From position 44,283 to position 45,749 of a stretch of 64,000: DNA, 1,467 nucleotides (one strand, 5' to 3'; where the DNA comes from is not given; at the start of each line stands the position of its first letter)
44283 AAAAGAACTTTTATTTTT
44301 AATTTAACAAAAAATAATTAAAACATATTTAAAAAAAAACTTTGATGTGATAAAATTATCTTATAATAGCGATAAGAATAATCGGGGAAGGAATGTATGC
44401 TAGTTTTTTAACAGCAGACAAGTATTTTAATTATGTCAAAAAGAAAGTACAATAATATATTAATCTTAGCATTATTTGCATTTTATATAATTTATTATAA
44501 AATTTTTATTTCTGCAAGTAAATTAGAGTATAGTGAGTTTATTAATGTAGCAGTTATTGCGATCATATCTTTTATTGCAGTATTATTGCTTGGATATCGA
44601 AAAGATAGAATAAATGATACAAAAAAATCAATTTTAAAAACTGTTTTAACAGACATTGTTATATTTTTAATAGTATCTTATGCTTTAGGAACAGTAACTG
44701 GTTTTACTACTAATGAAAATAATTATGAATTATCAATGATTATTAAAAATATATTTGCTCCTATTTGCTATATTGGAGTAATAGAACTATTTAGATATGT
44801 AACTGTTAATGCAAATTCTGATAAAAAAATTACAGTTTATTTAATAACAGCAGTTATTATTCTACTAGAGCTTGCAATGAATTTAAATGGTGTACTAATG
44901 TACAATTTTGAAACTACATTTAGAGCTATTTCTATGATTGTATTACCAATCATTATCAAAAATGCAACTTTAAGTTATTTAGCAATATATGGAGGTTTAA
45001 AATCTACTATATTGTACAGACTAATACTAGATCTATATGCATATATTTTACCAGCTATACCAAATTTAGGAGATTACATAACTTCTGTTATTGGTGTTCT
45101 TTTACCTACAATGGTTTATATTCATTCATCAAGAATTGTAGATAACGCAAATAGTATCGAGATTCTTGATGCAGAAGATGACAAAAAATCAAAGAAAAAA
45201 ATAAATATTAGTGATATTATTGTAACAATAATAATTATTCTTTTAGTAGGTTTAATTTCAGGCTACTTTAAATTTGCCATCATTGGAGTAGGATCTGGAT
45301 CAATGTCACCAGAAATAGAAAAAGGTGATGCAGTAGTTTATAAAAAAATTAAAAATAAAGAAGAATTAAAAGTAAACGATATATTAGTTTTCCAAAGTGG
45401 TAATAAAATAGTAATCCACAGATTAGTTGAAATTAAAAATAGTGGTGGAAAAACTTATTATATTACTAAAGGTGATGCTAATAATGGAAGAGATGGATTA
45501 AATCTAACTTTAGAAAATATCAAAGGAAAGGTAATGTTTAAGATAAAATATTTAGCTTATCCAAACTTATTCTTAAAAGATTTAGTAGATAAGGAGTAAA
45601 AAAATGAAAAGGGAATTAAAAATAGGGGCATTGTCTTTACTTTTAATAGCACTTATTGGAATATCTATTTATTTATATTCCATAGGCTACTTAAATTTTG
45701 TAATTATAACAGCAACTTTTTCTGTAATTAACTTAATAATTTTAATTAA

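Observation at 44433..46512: SipW-type signal peptidase fused to a large polytopic membrane domain and co-transcribed with an unknown 2-TM protein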

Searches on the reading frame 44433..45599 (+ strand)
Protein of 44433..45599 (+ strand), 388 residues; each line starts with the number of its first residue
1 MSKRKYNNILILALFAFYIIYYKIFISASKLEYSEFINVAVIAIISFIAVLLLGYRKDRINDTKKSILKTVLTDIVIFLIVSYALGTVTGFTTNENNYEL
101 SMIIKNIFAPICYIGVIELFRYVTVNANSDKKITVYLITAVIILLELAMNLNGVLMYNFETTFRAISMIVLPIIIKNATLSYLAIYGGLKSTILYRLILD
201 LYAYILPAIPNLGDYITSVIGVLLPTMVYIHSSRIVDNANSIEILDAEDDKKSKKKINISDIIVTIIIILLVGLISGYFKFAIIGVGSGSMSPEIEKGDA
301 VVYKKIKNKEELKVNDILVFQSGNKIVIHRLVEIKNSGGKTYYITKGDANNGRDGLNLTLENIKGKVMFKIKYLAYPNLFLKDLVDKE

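Call 3: search_protein_families(library=pfam, proteins=[window:44433-45599:+], max_evalue=1)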
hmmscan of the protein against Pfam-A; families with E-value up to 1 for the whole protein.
window:44433-45599:+ (388 aa): 3 families
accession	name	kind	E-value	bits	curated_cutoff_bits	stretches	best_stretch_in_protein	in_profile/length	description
PF10502.14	Peptidase_S26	-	6.6e-06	26.6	22.9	1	261-324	3-67/168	Signal peptidase, peptidase S26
PF00717.28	Peptidase_S24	-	0.0047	17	23.3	1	284-336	38-86/116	Peptidase S24-like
PF16083.10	Phage_holin_3_3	-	0.054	14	28.4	0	249-280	18-49/78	LydA holin phage, holin superfamily III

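Call 4: search_protein_families(library=ncbifam, proteins=[window:44433-45599:+], max_evalue=1)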
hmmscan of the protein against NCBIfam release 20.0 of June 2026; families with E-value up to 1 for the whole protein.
window:44433-45599:+ (388 aa): 7 families
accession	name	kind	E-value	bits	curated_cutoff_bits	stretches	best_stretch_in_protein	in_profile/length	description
TIGR02228.1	sigpep_I_arch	equivalog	7.6e-27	94.1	51.85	1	261-382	9-134/158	signal peptidase I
NF046067.1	SigPepSipWBacil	equivalog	2.6e-18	66.3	190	1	272-377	25-136/189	signal peptidase I SipW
TIGR02227.1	sigpep_I_bact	equivalog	3.7e-10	39.9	47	1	263-332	2-75/162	signal peptidase I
NF007918.0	PRK10633.1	equivalog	0.031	14.5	107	1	70-128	18-77/80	hypothetical protein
TIGR02754.1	sod_Ni_protease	equivalog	0.1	13.1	63.25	1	288-338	5-59/90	nickel-type superoxide dismutase maturation protease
TIGR01673.1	holin_LLH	equivalog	0.19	12.2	34.75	0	258-284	3-29/108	phage holin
NF033598.2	elast_bind_EbpS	equivalog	0.94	8.3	300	0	245-283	290-329/498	elastin-binding protein EbpS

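Call 5: find_homologous_proteins(query=window:44433-45599:+, max_evalue=0.001)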
Query window:44433-45599:+ (388 aa): 383 proteins with E <= 0.001 among 8000 candidates; the best 120 are listed.
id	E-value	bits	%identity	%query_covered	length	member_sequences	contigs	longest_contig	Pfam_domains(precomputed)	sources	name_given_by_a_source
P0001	6.1e-234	794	99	100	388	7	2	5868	PF10502.15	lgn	-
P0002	2.4e-140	486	59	100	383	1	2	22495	PF10502.15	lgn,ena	-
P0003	7.3e-138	478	58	100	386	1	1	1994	PF10502.15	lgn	-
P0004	5.0e-136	472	58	100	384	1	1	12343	PF10502.15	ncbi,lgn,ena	-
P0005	1.9e-134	467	57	100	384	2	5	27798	PF00717.29,PF10502.15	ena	-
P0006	2.5e-132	460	54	100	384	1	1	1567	PF10502.15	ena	-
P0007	5.0e-131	456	56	100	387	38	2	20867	PF10502.15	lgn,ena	-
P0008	1.3e-130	454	56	100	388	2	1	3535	PF10502.15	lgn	-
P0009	4.3e-129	449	56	100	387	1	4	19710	PF10502.15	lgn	-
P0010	4.7e-129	449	56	100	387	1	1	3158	PF10502.15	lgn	-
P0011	7.1e-129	449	54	100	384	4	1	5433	PF10502.15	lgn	-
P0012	1.0e-128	448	56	100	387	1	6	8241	PF10502.15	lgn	-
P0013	1.6e-128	447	54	100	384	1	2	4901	PF10502.15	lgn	-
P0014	3.6e-128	446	55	100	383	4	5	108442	PF10502.15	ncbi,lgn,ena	-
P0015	1.6e-127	444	55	100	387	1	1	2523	PF10502.15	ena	-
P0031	1.8e-86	309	42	99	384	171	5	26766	PF00717.29,PF10502.15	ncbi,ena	-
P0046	5.4e-79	284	39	100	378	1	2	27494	PF00717.29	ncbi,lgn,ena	-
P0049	9.9e-79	284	41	92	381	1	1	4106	-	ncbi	-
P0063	2.6e-75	272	39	100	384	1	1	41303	-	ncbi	-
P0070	2.5e-74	269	38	100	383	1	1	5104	PF00717.29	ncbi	-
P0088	3.3e-72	262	38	99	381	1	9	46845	-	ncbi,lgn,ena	-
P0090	7.3e-72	261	38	99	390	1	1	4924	-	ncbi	-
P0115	7.3e-64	235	38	94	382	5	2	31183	-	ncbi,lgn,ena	-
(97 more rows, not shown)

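Call 7: list_cluster_members(proteins=[P0004, P0014, P0031, P0046, P0049, P0063, P0070, P0088, P0090, P0115])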
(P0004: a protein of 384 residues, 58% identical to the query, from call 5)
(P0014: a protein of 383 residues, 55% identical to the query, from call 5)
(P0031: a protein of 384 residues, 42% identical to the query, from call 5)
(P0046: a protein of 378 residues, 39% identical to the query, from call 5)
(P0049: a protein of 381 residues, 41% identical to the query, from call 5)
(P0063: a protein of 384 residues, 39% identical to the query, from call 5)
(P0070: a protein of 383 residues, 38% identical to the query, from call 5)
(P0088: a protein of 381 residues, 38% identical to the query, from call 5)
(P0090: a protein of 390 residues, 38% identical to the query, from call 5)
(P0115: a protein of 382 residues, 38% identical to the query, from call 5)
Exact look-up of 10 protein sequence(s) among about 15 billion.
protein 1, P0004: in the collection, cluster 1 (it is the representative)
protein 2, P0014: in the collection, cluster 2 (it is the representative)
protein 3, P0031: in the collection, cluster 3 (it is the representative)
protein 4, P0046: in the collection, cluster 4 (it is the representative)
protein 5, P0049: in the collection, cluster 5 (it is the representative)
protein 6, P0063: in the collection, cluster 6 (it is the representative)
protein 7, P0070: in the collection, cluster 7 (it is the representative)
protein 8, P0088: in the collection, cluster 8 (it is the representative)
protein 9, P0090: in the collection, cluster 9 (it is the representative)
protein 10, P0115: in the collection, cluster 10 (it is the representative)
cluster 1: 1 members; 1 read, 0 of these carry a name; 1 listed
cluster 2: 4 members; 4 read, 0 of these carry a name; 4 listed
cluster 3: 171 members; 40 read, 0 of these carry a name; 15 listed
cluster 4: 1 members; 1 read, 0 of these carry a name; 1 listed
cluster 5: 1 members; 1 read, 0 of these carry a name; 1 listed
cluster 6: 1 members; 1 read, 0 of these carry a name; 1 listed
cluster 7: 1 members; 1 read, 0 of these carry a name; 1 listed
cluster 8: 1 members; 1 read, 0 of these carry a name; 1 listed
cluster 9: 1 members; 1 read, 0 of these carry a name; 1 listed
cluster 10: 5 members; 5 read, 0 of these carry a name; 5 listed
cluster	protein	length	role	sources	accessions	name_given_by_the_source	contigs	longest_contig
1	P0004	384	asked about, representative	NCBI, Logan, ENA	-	-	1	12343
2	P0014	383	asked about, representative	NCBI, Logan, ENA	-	-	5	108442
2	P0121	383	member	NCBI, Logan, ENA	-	-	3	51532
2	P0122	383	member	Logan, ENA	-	-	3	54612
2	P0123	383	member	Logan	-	-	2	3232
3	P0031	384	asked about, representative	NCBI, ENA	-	-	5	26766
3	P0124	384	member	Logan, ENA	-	-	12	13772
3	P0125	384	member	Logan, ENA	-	-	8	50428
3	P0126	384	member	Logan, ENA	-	-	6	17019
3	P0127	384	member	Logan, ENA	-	-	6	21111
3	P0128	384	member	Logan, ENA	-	-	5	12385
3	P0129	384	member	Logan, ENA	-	-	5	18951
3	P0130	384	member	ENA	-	-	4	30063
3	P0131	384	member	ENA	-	-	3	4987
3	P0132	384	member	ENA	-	-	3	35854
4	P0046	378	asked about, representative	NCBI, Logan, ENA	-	-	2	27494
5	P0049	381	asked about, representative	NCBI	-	-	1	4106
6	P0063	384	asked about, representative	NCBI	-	-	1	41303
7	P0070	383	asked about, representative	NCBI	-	-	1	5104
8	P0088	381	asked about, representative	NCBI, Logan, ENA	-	-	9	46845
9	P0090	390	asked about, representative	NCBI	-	-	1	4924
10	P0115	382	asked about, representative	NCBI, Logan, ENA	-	-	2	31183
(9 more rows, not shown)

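Call 11: find_related_loci(query=A1, collection=genome_contigs, flank=10000)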
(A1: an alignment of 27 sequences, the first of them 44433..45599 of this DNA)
Query A1 (388 aa) in genome_contigs; peptide patterns used: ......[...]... (x = any residue, [..] = any of these).
600 stretches matched a pattern (row limit reached: there are more); 552 encode a relative of the query (tblastn E <= 1e-3); the best 80 are kept; 80 distinct loci.
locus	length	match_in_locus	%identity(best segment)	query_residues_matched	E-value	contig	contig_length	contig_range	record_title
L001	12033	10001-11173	52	1-388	2e-112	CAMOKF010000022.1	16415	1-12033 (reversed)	MAG: uncultured Firmicutes bacterium isolate SRR873608_bin.62_metaWRAP_v1.3_MAG genome assembly, contig: NODE_10434_leng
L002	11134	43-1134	43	21-388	1e-81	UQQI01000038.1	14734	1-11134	uncultured Mollicutes bacterium isolate UMGS532 genome assembly, contig: NODE_390_length_14734_cov_4.839362, whole genom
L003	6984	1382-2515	39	1-387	4e-81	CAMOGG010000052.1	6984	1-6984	MAG: uncultured Bacillales bacterium isolate SRR873604_bin.131_metaWRAP_v1.3_MAG genome assembly, contig: NODE_31995_len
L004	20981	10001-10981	34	54-388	4e-52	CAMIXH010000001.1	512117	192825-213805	MAG: uncultured Tenericutes bacterium isolate SRR12081296_bin.39_metaWRAP_v1.3_MAG genome assembly, contig: ERZ12289772.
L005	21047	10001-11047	31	31-385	6e-46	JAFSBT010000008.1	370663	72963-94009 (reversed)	MAG: Clostridia bacterium isolate RGIG2998 Goat_Rectum-3__c673, whole genome shotgun sequence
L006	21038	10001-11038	35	34-384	1e-45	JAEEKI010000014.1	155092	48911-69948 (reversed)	MAG: Bacillales bacterium isolate Tb.RUG.19 k141_6255897_flag=1_multi=13.0000_len=155092, whole genome shotgun sequence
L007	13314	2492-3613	29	3-384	7e-45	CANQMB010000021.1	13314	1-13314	MAG: uncultured Bacilli bacterium isolate Lapin-014__bin60 genome assembly, contig: Lapin-014__NODE_3984_length_13314_co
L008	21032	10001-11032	32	39-385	1e-44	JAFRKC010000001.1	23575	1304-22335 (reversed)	Candidatus Saccharibacteria bacterium isolate RGIG2542 Goat_Jejunum-5__c69, whole genome shotgun sequence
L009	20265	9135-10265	31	3-384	2e-43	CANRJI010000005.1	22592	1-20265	MAG: uncultured Bacilli bacterium isolate Lapin-021__bin10 genome assembly, contig: Lapin-021__NODE_2579_length_22592_co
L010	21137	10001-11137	28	3-388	3e-43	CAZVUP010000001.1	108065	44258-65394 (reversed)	MAG TPA_asm: uncultured Muribaculaceae bacterium isolate SRP278969_co2_176 genome assembly, contig: NODE_64_length_10806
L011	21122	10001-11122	31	3-384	2e-43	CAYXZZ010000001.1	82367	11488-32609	MAG TPA_asm: uncultured Mycoplasma sp. isolate SRP315200_co2_747 genome assembly, contig: NODE_54_length_82367_cov_13.95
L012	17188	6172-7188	31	36-383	2e-43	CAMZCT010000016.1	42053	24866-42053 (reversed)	MAG TPA_asm: uncultured Tenericutes bacterium isolate SRR10912542_bin.39_metaWRAP_v1.3_MAG genome assembly, contig: ERZ1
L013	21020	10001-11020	33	39-381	3e-42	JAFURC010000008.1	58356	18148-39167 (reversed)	MAG: Bacilli bacterium isolate RGIG4749 Roe_deer_Rectum.Co__c657478, whole genome shotgun sequence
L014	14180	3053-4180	31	3-384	2e-42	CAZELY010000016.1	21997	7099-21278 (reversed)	MAG TPA_asm: uncultured Muribaculaceae bacterium isolate SRP278969_co1_137 genome assembly, contig: NODE_2681_length_219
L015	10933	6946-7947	34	45-383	6e-42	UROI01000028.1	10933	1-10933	uncultured Tenericutes bacterium isolate UMGS1185 genome assembly, contig: NODE_1681_length_10933_cov_12.652785, whole g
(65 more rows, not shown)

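Call 22: predict_structure(alignment_id=A2)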
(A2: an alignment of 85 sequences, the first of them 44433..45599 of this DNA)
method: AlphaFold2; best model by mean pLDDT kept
length: 388 residues; sequences in the alignment: 85
mean_pLDDT: 87.1   pTM: 0.82
mean pLDDT of the five models: 87.1, 86.6, 86.4, 84.8, 83.7
residues with pLDDT >= 90: 197; 70-90: 168; 50-70: 16; < 50: 7
segments of 3 or more residues with pLDDT < 50: 248-253
pLDDT, mean of each block of 10 residues (from residue 1): 88 97 88 89 98 93 93 93 86 73 85 97 95 96 96 84 88 97 96 96 86 83 91 86 53 59 77 78 88 89 89 92 89 89 87 80 92 85 74
secondary structure, 60 per line:
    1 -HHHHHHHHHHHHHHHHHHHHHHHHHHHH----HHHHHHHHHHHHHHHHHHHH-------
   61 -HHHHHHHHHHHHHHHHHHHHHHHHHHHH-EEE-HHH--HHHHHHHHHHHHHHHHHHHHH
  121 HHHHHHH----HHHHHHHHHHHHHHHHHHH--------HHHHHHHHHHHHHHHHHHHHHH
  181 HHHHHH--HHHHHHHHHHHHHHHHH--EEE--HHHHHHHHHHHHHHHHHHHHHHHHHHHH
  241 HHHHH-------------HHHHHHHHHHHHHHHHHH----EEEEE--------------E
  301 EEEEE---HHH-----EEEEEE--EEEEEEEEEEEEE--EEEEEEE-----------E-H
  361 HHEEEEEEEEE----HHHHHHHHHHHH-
elements in order: H2-29 H34-53 H62-89 E91-93 H100-127 H132-150 H159-186 H189-205 E208-210 H213-245 H259-276 E281-285 E300-305 E317-322 E325-337 E340-346 E363-371 H376-387

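Call 25: fold_search(model_id=the predicted structure, library=pdb)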
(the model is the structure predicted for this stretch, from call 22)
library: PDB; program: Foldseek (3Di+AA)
matches with E <= 10: 396; with E <= 0.001: 1
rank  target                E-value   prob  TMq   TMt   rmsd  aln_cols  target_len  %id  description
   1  4n31_A                8.5e-04  1.00  0.20  0.54   5.7       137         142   16  Structure and activity of Streptococcus pyogenes SipA: a signal peptidase homologue essential for pilus polymerisation (released 2014-08-20)
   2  4wvh_A                1.2e-02  1.00  0.21  0.16  14.9       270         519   12  Crystal structure of the Type-I signal peptidase from Staphylococcus aureus (SpsB) in complex with a substrate peptide (released 2015-09-23)
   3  4wvj_A                1.4e-02  1.00  0.21  0.17  14.8       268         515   12  Crystal structure of the Type-I signal peptidase from Staphylococcus aureus (SpsB) in complex with an inhibitor peptid (released 2015-09-23)
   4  4wvg_A                2.9e-02  0.99  0.20  0.15  15.6       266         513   12  Crystal structure of the Type-I signal peptidase from Staphylococcus aureus (SpsB). (released 2015-09-23)
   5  4wvi_A                4.6e-02  0.98  0.20  0.16  15.3       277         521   12  Crystal structure of the Type-I signal peptidase from Staphylococcus aureus (SpsB) in complex with a substrate peptide (released 2015-09-23)
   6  2elb                  7.7e-02  0.09  0.09  0.10  36.6       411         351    8  Crystal Structure of the BAR-PH domain of human APPL1 (released 2007-05-29)
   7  2ho0                  8.0e-02  1.00  0.15  0.43   6.6       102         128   12  Structure of a Hyper-cleavable Monomeric Fragment of Phage Lambda Repressor Containing the Cleavage Site Region (released 2006-09-19)
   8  1t7d_B                1.1e-01  1.00  0.13  0.23  11.0        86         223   20  Crystal structure of Escherichia coli type I signal peptidase in complex with a lipopeptide inhibitor (released 2004-07-13)
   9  3iiq_A                1.5e-01  1.00  0.13  0.23   6.7        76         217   22  Crystallographic analysis of bacterial signal peptidase in ternary complex with Arylomycin A2 and a beta-sultam inhibi (released 2009-09-01)
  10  3s04_A                2.0e-01  0.99  0.15  0.28  13.4       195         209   13  Crystal structure of Escherichia coli type I signal peptidase in complex with an Arylomycin Lipoglycopeptide Antibioti (released 2011-10-05)
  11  3lh0_A                2.0e-01  0.82  0.12  0.34  11.8       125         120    6  Crystal structure of the 53BP1 tandem tudor domain in complex with p53K372me2 (released 2010-03-23)
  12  6vip_B                2.0e-01  0.66  0.11  0.32  13.3       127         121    6  TUDOR DOMAIN OF TUMOR SUPPRESSOR P53BP1 WITH MFP-6008 (released 2020-02-12)
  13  2g3r                  2.4e-01  0.87  0.12  0.35  11.5       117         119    6  Crystal Structure of 53BP1 tandem tudor domains at 1.2 A resolution (released 2007-01-02)
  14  7rh9_B                2.5e-01  0.07  0.11  0.10  25.9       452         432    9  Cryo-EM structure of human rod CNGA1/B1 channel in apo state (released 2021-11-03)
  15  2f5k_B                2.7e-01  0.89  0.10  0.41   9.0        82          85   15  Crystal structure of the chromo domain of human MRG15 (released 2006-11-14)
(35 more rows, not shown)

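Call 62: find_encoding_contigs(protein=P0001, flank=3000, max_places=4)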
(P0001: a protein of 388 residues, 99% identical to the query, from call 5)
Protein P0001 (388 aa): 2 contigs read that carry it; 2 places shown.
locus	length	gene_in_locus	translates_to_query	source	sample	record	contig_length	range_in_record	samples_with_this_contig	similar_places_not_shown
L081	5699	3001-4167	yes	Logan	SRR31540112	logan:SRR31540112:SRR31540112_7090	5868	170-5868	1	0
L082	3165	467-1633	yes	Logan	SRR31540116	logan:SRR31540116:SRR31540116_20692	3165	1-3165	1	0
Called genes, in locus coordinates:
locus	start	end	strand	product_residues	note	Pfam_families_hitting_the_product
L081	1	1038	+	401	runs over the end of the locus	?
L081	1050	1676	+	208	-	PF14681:UPRTase, PF00156:Pribosyltran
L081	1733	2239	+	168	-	-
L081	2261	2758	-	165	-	-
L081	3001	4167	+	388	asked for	PF10502:Peptidase_S26 (weak)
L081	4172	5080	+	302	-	PF17231:DUF5305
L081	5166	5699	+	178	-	?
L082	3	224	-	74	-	?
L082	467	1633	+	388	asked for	PF10502:Peptidase_S26 (weak)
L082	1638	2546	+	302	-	PF17231:DUF5305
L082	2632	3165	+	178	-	?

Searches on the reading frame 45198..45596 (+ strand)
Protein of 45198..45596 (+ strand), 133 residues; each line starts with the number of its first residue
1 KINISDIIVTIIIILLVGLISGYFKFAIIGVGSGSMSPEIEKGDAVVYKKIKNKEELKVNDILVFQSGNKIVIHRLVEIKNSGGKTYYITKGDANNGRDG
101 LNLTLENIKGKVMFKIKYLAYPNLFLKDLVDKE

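Call 66: search_solved_structures(query=window:45198-45596:+, max_evalue=1, show_alignments=2)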
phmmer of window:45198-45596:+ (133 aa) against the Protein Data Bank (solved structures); distinct sequences matched with E-value up to 1: 7.
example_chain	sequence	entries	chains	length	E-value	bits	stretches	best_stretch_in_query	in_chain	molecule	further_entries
7p2p_A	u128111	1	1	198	7.7e-06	29.1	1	11-99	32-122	Signal peptidase complex catalytic subunit SEC11A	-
7p2q_A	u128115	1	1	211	1.2e-05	28.5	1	8-99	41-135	Signal peptidase complex catalytic subunit SEC11C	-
9rjb_A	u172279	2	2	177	1.6e-05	28.1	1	10-99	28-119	Signal peptidase complex catalytic subunit SEC11A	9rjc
4n31_A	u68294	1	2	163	0.0027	20.8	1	23-77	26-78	SipA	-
4k8w_A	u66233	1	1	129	0.068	16.3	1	34-77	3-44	LepA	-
1lns_A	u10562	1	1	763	0.19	14.9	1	52-132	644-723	X-PROLYL DIPEPTIDYL AMINOPEPTIDASE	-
5cea_A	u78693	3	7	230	0.27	14.4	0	8-61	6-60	Bd3460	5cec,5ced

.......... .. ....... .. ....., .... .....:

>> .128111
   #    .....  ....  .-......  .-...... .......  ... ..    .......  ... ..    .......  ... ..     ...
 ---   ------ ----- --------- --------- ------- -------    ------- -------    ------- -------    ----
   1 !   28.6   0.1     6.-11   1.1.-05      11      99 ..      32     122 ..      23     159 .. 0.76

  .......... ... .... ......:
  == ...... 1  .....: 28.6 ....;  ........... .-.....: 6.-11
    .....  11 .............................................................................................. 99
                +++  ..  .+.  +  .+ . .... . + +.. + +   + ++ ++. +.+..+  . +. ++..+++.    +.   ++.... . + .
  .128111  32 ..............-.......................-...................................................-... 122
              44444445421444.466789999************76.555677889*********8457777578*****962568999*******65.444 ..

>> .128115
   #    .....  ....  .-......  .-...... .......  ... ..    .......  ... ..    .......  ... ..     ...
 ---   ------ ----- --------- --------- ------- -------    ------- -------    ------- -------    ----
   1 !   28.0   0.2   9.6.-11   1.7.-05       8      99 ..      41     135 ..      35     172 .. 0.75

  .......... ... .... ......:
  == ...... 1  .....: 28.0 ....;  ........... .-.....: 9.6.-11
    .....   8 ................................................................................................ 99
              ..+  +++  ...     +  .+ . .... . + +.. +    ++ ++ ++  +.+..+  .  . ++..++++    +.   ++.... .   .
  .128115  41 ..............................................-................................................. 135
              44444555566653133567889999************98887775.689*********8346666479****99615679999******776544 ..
